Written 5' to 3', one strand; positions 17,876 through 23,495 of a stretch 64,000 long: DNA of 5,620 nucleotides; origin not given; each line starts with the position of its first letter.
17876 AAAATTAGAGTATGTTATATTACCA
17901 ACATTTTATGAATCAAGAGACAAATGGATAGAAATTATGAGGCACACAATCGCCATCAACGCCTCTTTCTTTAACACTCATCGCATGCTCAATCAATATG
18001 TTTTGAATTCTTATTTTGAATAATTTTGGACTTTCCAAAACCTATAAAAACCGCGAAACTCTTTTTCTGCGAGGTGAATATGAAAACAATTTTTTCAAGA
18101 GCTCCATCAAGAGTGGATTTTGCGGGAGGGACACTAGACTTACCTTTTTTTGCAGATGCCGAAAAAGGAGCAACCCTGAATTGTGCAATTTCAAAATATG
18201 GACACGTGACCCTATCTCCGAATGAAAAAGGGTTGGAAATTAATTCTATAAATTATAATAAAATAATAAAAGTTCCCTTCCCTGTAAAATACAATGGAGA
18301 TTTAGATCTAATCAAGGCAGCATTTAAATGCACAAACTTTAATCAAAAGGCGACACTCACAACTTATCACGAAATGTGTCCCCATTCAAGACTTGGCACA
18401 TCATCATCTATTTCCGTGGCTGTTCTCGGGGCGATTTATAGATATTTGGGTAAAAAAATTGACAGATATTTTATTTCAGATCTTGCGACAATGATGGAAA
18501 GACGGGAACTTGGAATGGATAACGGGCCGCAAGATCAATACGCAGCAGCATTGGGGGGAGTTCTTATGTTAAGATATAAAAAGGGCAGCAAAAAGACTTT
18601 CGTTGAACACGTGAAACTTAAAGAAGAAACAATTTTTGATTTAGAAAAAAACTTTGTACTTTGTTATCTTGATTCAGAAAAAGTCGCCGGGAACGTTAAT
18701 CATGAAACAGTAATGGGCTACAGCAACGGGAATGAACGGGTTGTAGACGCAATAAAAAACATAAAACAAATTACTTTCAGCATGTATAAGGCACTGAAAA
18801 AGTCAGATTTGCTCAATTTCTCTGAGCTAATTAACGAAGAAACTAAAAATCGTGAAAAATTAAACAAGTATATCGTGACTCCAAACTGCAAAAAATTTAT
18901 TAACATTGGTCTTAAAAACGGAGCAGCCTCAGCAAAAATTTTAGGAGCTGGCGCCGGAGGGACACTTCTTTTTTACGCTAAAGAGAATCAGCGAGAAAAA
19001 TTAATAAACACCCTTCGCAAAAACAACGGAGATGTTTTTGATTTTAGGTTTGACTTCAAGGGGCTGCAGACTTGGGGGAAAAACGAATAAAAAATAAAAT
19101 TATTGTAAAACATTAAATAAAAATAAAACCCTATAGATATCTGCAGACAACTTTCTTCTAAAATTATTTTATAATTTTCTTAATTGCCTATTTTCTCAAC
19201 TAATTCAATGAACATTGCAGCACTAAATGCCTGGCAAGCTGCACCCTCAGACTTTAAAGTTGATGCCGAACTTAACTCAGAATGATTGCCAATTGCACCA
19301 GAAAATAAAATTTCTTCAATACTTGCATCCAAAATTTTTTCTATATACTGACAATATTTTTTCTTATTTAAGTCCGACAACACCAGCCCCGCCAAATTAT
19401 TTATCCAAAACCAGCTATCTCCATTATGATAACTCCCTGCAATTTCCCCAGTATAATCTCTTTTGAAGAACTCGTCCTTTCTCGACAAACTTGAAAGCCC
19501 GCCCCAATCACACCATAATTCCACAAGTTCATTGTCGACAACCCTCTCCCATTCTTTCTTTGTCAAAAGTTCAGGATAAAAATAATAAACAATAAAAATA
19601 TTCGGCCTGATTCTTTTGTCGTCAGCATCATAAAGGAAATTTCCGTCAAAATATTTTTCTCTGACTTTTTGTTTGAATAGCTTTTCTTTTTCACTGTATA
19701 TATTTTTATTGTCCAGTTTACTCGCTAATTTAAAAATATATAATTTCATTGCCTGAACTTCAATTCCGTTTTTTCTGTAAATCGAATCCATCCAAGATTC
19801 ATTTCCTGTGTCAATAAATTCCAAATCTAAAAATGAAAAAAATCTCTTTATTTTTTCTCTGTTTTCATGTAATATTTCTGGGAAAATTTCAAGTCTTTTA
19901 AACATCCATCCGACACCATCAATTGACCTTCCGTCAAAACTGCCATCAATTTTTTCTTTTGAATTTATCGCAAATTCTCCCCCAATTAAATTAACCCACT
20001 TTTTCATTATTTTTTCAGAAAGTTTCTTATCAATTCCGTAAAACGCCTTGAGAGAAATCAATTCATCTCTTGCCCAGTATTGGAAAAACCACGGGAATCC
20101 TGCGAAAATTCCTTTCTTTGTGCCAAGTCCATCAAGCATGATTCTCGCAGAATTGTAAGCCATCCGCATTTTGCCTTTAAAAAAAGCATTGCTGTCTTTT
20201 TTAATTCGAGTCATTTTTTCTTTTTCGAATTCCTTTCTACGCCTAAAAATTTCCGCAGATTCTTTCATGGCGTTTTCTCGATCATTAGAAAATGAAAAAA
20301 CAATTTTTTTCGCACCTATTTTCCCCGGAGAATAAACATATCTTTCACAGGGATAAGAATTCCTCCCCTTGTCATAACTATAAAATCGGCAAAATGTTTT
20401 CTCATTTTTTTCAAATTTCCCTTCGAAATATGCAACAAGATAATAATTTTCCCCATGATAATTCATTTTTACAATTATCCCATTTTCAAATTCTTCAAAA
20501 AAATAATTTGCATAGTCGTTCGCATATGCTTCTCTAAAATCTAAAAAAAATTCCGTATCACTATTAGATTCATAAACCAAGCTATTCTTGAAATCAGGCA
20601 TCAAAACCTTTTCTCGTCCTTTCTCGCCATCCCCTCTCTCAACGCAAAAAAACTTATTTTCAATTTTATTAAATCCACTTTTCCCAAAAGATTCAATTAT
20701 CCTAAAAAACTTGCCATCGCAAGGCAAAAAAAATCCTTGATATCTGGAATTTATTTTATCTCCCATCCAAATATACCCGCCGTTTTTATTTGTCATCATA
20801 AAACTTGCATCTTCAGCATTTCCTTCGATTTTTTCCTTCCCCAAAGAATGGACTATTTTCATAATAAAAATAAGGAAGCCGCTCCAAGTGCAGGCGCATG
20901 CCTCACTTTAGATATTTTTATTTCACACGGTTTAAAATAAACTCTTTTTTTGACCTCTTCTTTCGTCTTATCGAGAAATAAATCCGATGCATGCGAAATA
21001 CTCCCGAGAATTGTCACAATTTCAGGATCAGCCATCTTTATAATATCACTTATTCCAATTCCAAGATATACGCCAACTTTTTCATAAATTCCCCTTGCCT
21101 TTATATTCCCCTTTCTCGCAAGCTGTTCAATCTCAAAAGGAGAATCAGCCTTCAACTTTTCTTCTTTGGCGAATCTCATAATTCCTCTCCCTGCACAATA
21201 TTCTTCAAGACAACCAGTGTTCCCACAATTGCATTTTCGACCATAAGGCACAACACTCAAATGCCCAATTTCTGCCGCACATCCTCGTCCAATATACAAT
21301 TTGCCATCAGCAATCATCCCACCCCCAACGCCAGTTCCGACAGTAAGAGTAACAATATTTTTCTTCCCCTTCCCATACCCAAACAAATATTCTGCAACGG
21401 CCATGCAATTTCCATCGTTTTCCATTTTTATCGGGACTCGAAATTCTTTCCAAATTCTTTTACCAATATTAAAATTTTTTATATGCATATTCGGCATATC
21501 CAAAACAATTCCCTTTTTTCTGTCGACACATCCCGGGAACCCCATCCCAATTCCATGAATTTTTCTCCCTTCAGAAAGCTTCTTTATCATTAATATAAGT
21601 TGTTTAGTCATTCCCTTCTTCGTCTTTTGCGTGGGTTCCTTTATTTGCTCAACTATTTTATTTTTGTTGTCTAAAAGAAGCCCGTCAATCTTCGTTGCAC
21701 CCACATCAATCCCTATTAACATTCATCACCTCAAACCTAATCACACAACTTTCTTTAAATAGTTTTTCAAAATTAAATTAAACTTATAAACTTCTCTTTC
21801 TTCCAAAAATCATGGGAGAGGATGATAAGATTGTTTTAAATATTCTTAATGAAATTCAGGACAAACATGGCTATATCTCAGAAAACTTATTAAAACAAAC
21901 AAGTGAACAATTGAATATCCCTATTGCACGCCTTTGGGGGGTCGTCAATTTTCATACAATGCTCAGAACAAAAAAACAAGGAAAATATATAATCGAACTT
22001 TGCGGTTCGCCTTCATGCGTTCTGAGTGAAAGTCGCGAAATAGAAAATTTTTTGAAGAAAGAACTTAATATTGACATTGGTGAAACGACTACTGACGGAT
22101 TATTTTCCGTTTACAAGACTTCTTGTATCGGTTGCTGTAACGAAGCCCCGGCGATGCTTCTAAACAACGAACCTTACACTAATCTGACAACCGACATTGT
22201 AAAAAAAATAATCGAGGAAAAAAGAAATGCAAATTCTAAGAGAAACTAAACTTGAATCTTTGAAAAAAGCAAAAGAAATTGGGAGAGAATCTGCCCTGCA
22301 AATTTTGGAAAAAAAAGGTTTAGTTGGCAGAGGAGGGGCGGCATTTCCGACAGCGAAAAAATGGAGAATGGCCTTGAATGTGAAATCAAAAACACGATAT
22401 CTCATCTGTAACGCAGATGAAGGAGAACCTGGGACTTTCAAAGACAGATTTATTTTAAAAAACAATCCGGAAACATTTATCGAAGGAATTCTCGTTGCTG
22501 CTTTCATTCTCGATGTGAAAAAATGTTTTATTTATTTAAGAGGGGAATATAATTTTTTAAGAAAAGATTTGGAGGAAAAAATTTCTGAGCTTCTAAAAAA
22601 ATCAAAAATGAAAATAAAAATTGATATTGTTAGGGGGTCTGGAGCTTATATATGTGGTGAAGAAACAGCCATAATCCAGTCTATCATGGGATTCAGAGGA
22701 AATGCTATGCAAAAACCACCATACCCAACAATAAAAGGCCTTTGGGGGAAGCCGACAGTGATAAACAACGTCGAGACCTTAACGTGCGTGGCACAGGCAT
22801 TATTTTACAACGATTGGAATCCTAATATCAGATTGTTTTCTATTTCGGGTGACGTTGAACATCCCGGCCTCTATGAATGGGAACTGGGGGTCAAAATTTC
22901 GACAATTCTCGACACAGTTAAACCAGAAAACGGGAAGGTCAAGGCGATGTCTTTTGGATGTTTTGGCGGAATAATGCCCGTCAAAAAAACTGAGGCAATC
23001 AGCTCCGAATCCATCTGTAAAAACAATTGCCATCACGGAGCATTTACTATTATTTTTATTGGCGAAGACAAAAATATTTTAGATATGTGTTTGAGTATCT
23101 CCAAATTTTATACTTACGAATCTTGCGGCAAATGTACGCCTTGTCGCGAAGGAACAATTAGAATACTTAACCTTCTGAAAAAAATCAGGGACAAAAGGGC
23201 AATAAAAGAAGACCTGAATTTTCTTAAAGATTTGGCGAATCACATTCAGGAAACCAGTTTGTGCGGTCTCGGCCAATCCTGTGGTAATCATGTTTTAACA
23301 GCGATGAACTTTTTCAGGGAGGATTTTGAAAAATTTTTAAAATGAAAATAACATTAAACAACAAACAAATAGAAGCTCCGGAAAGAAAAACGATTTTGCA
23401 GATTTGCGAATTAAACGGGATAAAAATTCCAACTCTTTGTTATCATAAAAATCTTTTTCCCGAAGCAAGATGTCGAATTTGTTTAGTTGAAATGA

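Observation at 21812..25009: Complete but trimmed HydABC-type [FeFe]-hydrogenase in an archaeal glycolysis/glycogen neighbourhood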

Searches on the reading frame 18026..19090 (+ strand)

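Call 3: search_protein_families(library=pfam, proteins=[window:18026-19090:+])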
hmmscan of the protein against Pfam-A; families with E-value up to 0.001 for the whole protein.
window:18026-19090:+ (354 aa): 2 families
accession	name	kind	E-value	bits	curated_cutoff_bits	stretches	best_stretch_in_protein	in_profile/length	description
PF00288.32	GHMP_kinases_N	-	6.3e-11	42.8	22.3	1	96-178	3-87/87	GHMP kinases N terminal domain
PF08544.19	GHMP_kinases_C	-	8.8e-07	29.7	21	1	253-333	1-82/85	GHMP kinases C terminal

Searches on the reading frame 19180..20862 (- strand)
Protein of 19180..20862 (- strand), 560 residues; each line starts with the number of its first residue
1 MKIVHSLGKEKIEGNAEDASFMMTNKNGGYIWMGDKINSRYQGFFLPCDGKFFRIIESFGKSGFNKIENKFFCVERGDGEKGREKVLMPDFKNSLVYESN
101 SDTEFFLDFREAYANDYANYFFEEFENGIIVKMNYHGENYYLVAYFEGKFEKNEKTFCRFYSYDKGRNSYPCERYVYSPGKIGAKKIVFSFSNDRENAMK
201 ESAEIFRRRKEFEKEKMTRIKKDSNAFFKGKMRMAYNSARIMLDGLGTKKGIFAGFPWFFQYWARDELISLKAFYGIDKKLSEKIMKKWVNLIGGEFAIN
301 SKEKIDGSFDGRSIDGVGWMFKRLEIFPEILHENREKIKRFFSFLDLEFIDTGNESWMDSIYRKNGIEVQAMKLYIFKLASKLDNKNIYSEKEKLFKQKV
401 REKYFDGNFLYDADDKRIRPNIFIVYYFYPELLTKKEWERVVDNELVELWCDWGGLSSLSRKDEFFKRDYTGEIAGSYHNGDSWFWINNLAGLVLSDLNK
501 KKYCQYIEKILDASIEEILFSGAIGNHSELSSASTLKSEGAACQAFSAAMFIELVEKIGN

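Call 3: search_protein_families(library=pfam, proteins=[window:19180-20862:-])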
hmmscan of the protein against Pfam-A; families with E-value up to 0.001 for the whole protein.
window:19180-20862:- (560 aa): 1 family
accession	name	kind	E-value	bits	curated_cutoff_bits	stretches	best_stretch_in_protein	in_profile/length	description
PF06202.20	GDE_C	-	3.8e-18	66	21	1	367-552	163-366/367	Amylo-alpha-1,6-glucosidase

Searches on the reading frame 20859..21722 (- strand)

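Call 3: search_protein_families(library=pfam, proteins=[window:20859-21722:-])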
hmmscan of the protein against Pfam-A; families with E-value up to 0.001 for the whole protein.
window:20859-21722:- (287 aa): 2 families
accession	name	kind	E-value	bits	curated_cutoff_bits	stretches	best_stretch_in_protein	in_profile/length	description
PF00480.26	ROK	-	7e-68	229.7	22.9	1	3-285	2-291/294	ROK family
PF05378.19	Hydant_A_N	-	6.7e-05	23.1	25.2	1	3-61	2-63/176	Hydantoinase/oxoprolinase N-terminal region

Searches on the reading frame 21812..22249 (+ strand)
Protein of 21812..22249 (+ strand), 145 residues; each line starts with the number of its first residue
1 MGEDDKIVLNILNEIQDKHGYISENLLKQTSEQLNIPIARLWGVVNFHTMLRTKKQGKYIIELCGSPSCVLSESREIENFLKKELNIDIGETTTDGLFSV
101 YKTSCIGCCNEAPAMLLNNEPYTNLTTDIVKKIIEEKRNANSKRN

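Call 3: search_protein_families(library=pfam, proteins=[window:21812-22249:+])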
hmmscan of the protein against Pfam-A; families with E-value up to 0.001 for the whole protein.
window:21812-22249:+ (145 aa): 1 family
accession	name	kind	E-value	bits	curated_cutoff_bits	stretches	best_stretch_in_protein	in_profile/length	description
PF01257.25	2Fe-2S_thioredx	-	3.2e-39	134.5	24.8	1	4-136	11-143/145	Thioredoxin-like [2Fe-2S] ferredoxin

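Call 4: search_protein_families(library=ncbifam, proteins=[window:21812-22249:+])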
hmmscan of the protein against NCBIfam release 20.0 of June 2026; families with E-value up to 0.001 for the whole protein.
window:21812-22249:+ (145 aa): 9 families
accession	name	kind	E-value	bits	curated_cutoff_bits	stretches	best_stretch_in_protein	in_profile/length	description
NF005722.0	PRK07539.1-2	equivalog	4.2e-34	117.9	141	1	5-137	24-156/157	NADH-quinone oxidoreductase subunit NuoE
TIGR01958.1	nuoE_fam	subfamily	9.6e-33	113.4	142.4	1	6-136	16-146/148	NADH-quinone oxidoreductase subunit NuoE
NF005725.0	PRK07539.1-5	equivalog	7e-30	104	220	1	7-138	40-172/174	NADH-quinone oxidoreductase subunit NuoE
NF004638.0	PRK05988.1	equivalog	6.4e-29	100.8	198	1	8-138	28-158/159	formate dehydrogenase subunit gamma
NF005723.0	PRK07539.1-3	equivalog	1.8e-25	89.7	226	1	7-136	25-155/158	NADH-quinone oxidoreductase subunit NuoE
NF005747.0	PRK07571.1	equivalog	2.2e-25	89.3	224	1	7-136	38-167/173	bidirectional hydrogenase complex protein HoxE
NF005721.0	PRK07539.1-1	equivalog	2e-21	76.6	308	1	9-142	49-182/292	NADH-quinone oxidoreductase subunit NuoE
NF005724.0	PRK07539.1-4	equivalog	3e-20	73.1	280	1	6-140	40-175/240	NADH-quinone oxidoreductase subunit NuoE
NF009040.0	PRK12373.1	equivalog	4.1e-15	56.4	514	1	3-138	34-170/400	NADH-quinone oxidoreductase subunit E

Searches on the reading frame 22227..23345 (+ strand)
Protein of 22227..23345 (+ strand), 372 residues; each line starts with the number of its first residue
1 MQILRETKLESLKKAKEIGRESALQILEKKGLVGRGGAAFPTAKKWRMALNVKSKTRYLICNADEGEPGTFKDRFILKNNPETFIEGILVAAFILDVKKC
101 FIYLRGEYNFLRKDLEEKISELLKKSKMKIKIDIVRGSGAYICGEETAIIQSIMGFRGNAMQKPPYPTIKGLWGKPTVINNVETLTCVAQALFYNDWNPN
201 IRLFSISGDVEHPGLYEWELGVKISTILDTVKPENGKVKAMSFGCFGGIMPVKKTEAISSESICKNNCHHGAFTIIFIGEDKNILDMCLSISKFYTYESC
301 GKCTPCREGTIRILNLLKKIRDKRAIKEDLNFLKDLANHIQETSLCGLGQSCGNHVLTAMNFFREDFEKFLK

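Call 3: search_protein_families(library=pfam, proteins=[window:22227-23345:+])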
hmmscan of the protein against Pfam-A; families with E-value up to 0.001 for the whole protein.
window:22227-23345:+ (372 aa): 2 families
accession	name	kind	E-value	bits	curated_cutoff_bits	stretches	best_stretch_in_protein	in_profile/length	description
PF01512.22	Complex1_51K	-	1.8e-40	138.7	31.2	1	28-189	2-149/150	Nuo51 FMN-binding domain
PF10589.14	NADH_4Fe-4S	-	1e-27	96.3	23.5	1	286-369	1-84/85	NADH-ubiquinone oxidoreductase-F iron-sulfur binding region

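Call 4: search_protein_families(library=ncbifam, proteins=[window:22227-23345:+])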
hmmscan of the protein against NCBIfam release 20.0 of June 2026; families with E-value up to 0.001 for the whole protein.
window:22227-23345:+ (372 aa): 6 families
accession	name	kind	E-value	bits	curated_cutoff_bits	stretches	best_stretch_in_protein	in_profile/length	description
TIGR01959.1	nuoF_fam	equivalog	6.4e-95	318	558.65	1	8-369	22-408/410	NADH-quinone oxidoreductase subunit NuoF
NF010120.0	PRK13596.1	equivalog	1.3e-77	261.2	389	1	11-369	31-415/433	NADH-quinone oxidoreductase subunit NuoF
NF008436.0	PRK11278.1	equivalog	3.8e-64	217.2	749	1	15-369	43-424/448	NADH-quinone oxidoreductase subunit NuoF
NF003454.1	PRK05035.1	equivalog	1.2e-18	67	345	1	10-244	113-330/556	electron transport complex subunit RsxC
TIGR01945.1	rnfC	subfamily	2.2e-18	66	245.95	1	9-242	110-325/435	RnfABCDGE type electron transport complex subunit C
TIGR04481.1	PR_assoc_PrdC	equivalog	7.5e-16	57.9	490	1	13-192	65-226/425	proline reductase-associated electron transfer protein PrdC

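Call 16: search_solved_structures(query=window:22227-23345:+, show_alignments=3)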
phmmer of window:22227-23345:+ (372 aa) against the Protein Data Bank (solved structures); distinct sequences matched with E-value up to 0.001: 64 (the best 60 are shown).
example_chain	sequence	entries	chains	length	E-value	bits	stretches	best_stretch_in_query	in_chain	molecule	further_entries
6q9c_B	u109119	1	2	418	1.4e-77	264.4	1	4-372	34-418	NADH-quinone oxidoreductase subunit F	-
7q5y_C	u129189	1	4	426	1.5e-77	264.3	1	4-372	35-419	NADH-quinone oxidoreductase subunit F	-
9fe7_B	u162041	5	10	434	1.5e-77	264.3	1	4-372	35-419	NADH-quinone oxidoreductase subunit F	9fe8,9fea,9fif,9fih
6hl2_B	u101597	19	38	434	1.6e-77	264.2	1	4-372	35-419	NADH-quinone oxidoreductase subunit F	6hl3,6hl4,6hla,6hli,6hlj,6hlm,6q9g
6q9k_B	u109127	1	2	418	3.6e-77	263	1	4-372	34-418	NADH-quinone oxidoreductase subunit F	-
6r7p_B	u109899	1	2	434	4.1e-77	262.9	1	4-372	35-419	NADH-quinone oxidoreductase subunit F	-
9fii_B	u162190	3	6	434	5.7e-77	262.4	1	4-372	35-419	NADH-quinone oxidoreductase subunit F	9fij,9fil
9fdj_B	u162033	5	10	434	1.5e-76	261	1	4-372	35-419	NADH-quinone oxidoreductase subunit F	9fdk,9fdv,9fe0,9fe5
9n5u_B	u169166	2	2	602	2.1e-71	244.1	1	9-367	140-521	NfnB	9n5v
7t2r_B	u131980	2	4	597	3.3e-71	243.4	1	14-370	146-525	NiFe hydrogenase subunit B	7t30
8a6t_B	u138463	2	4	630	2.6e-68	233.9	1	10-370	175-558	Electron bifurcating hydrogenase subunit HydB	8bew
9bov_B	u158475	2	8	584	1.2e-67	231.7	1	10-367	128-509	NADH dehydrogenase (Quinone)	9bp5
8oh5_B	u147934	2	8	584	1.2e-66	228.5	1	13-370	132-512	NAD-reducing hydrogenase subunit HoxF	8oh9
5xf9_A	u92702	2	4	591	1.6e-66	228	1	22-369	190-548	NAD-reducing hydrogenase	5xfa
7q4w_B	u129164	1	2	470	1.1e-65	225.3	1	27-370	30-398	Iron hydrogenase HydB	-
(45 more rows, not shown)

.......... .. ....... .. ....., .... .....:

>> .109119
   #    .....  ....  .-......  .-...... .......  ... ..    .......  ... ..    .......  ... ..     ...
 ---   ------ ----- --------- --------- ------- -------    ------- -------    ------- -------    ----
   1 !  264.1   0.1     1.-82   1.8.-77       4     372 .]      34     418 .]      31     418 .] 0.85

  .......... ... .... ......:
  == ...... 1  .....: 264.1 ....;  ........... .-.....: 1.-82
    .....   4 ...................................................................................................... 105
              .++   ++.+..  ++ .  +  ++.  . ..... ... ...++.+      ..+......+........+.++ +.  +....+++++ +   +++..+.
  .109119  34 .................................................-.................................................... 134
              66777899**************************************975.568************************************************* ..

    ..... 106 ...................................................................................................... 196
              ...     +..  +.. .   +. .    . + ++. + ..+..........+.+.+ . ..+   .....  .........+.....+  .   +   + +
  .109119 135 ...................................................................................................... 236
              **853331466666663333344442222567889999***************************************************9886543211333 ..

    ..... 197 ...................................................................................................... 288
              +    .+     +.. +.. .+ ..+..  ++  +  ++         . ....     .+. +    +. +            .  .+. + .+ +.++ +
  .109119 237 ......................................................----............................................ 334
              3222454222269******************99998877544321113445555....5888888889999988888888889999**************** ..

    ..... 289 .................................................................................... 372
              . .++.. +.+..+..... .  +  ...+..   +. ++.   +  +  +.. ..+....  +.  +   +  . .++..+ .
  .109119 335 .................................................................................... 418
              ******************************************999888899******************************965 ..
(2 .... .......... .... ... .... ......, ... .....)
